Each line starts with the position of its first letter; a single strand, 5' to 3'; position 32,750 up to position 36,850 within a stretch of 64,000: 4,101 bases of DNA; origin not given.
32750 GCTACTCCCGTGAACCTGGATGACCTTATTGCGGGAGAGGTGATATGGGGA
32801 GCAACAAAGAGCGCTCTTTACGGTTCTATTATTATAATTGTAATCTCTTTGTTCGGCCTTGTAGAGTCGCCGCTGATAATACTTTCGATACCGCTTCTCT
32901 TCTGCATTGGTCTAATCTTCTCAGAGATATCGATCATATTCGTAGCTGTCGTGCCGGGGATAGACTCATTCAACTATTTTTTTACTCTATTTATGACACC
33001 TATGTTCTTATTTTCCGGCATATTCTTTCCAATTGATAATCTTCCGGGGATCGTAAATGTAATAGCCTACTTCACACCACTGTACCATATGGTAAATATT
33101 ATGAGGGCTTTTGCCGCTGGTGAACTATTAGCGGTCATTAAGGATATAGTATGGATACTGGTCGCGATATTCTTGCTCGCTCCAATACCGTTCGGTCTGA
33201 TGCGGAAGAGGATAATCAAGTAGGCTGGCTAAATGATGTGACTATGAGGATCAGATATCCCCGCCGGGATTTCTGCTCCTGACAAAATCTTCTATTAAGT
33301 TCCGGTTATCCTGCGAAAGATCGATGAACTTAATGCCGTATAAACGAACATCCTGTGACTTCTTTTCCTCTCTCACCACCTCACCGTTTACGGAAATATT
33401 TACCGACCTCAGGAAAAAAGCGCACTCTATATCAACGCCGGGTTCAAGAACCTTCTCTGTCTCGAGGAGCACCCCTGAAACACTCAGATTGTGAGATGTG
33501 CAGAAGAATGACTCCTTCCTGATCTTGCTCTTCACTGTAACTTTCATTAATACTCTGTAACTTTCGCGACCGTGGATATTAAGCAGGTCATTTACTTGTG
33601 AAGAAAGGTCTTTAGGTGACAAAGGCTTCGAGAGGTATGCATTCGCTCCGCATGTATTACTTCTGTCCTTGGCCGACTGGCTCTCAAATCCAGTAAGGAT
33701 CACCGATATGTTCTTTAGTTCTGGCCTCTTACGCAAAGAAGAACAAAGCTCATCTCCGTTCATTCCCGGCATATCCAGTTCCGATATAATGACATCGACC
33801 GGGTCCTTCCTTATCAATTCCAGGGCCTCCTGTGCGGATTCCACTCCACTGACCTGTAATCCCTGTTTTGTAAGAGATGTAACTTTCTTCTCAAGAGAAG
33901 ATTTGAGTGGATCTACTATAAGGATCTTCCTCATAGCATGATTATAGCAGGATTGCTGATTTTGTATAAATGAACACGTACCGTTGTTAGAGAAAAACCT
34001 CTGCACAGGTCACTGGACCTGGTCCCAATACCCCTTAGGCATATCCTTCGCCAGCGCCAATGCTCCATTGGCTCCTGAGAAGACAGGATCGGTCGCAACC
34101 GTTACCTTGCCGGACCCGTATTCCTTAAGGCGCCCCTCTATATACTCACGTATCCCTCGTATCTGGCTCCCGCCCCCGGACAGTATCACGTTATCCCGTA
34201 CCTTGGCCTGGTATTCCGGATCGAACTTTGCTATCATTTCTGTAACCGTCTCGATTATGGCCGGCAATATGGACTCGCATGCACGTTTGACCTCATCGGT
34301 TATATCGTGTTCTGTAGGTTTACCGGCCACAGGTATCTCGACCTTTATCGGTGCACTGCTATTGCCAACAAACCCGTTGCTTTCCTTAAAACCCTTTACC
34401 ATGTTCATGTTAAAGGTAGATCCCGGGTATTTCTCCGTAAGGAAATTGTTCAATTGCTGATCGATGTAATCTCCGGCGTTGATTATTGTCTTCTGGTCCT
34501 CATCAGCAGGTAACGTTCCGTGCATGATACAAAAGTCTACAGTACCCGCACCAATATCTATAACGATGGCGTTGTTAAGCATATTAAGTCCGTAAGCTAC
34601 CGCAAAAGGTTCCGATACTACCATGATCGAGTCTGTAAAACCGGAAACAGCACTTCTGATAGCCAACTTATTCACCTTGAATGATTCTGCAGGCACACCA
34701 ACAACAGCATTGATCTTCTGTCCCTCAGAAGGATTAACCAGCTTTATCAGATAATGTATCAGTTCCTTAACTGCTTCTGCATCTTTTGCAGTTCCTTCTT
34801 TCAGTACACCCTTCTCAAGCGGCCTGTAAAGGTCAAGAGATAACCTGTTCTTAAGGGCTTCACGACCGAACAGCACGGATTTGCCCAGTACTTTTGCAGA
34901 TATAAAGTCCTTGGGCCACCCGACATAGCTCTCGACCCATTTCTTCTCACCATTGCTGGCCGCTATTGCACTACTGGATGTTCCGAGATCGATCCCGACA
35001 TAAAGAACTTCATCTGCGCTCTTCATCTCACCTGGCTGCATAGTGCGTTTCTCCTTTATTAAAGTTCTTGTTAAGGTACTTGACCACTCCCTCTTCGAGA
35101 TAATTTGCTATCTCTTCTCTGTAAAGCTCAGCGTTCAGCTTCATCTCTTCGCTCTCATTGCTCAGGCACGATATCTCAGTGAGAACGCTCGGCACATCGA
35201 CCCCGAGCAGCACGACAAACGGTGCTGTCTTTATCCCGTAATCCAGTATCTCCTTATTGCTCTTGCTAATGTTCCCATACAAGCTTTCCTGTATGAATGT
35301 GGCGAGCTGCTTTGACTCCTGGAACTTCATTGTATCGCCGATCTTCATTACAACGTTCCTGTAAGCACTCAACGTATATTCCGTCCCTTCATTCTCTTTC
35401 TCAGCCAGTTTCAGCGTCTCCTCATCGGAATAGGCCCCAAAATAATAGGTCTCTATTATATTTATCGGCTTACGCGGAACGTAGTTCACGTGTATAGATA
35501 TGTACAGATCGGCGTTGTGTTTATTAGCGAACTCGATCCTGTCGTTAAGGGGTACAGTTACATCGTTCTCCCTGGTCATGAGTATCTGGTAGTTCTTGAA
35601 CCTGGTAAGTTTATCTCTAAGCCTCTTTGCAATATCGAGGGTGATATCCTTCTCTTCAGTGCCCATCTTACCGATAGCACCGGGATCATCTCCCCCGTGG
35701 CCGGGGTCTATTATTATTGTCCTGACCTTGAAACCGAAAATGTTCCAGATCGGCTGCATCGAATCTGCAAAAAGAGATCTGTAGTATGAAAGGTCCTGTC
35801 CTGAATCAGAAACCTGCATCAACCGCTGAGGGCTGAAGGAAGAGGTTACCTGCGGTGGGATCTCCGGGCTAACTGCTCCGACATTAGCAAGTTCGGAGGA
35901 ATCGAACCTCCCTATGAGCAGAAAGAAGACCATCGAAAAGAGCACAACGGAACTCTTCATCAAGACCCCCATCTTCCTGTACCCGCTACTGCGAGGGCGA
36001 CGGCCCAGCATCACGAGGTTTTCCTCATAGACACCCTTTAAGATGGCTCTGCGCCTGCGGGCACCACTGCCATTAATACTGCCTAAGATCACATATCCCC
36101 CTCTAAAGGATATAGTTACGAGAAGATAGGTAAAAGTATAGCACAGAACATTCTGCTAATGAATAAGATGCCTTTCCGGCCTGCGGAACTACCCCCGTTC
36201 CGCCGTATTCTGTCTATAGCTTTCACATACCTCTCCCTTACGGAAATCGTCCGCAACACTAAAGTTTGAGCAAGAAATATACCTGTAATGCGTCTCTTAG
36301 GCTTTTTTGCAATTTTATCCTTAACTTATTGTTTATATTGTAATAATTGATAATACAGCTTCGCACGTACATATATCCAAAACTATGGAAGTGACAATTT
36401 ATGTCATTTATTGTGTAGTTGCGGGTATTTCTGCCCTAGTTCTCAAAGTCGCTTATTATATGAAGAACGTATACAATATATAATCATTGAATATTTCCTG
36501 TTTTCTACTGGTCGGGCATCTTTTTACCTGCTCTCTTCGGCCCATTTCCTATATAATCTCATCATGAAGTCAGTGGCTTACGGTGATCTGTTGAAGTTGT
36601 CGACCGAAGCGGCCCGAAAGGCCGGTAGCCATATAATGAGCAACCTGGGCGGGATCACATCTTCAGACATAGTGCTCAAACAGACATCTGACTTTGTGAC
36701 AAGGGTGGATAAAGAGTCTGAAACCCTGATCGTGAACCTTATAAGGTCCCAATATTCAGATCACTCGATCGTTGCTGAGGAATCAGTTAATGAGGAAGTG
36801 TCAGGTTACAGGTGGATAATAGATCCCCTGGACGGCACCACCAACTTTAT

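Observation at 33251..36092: Amidase / MamK-like actin / receiver-PilZ operon in a locus with no magnetosome genes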

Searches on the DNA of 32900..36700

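Call 73: search_rna_families(source=window, start=32900, end=36700, threshold=evalue, max_evalue=1)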
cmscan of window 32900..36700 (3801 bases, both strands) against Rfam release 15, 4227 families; matches with E-value up to 1: 0.
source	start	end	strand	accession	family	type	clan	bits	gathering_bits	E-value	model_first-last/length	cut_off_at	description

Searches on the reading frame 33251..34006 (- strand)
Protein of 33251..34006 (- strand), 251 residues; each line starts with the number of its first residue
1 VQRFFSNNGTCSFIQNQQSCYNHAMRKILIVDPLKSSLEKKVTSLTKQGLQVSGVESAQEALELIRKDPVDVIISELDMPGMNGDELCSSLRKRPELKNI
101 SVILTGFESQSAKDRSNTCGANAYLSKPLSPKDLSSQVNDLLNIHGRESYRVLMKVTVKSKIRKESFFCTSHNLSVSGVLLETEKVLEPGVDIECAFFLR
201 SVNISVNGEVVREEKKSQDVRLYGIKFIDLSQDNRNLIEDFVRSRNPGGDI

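Call 3: search_protein_families(library=pfam, proteins=[window:33251-34006:-], max_evalue=0.01)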
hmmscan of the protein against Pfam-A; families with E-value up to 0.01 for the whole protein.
window:33251-34006:- (251 aa): 3 families
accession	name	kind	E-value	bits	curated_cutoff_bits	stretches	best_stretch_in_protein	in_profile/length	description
PF00072.30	Response_reg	-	1.7e-19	70.4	30.2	1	28-138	1-110/111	Response regulator receiver domain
PF07238.19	PilZ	-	2.4e-15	57.2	22.5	1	147-243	3-101/102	PilZ domain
PF23198.2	PDE8A_N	-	0.0035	17.7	29.6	1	36-124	21-110/147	PDE8A-like, N-terminal domain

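Call 4: search_protein_families(library=ncbifam, proteins=[window:33251-34006:-], max_evalue=0.01)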
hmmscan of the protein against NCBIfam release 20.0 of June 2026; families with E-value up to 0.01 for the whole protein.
window:33251-34006:- (251 aa): 91 families (the best 25 are shown)
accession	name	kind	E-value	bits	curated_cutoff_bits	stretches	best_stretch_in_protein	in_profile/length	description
NF007135.0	PRK09581.1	equivalog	1.1e-16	60.8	474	1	26-144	3-122/457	PleD family two-component system response regulator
NF053512.1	nitric_RR_NosR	exception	1.8e-15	56.9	400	1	28-149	1-122/422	response regulator c-di-GMP phosphodiesterase, NosR family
NF045944.1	ResRegRpaBCyano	equivalog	8.8e-14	51.4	330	1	42-145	14-115/229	response regulator transcription factor RpaB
NF008296.0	PRK11083.1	equivalog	1.1e-13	51.2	273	1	25-145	3-121/228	two-component system response regulator CreB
TIGR02154.1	PhoB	equivalog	7e-13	48.4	296.2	1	26-147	3-125/226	phosphate regulon transcriptional regulator PhoB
NF046022.1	RespRegCpdRBruc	equivalog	1.5e-12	47.5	180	1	25-142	1-117/120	cell cycle two-component system response regulator CpdR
NF033120.0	vanR_FM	exception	2e-11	44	460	1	28-142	6-118/231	vancomycin resistance response regulator transcription factor, VanR-F/VanR-M family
NF045991.1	RespRegCtrARhodob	equivalog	2.1e-11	44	350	1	25-142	1-116/224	response regulator transcription factor CtrA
NF007005.1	PRK09468.1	equivalog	2.7e-11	43.4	331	1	25-146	3-123/237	osmolarity response regulator transcription factor OmpR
NF053854.1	RespRegPhoBBctds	equivalog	4.7e-11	42.5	270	1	28-149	1-122/225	two-component system response regulator PhoB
NF040534.1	resp_reg_YycF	equivalog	5.7e-11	42.1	340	1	26-146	1-119/231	response regulator YycF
NF011874.0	PRK15347.1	equivalog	1.7e-10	39.6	852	1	27-138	692-806/921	two component system sensor kinase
NF045717.1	DVU0259_DivK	exception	3.5e-10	40.1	160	1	25-142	2-116/117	DVU0259 family response regulator domain-containing protein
NF010076.0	PRK13557.1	subfamily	4e-10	38.7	631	1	16-143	406-534/540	histidine kinase famiy protein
NF033117.2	vanR_ACDEGLN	exception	4.1e-10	39.6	350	1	28-170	1-139/226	VanR-ABDEGLN family response regulator transcription factor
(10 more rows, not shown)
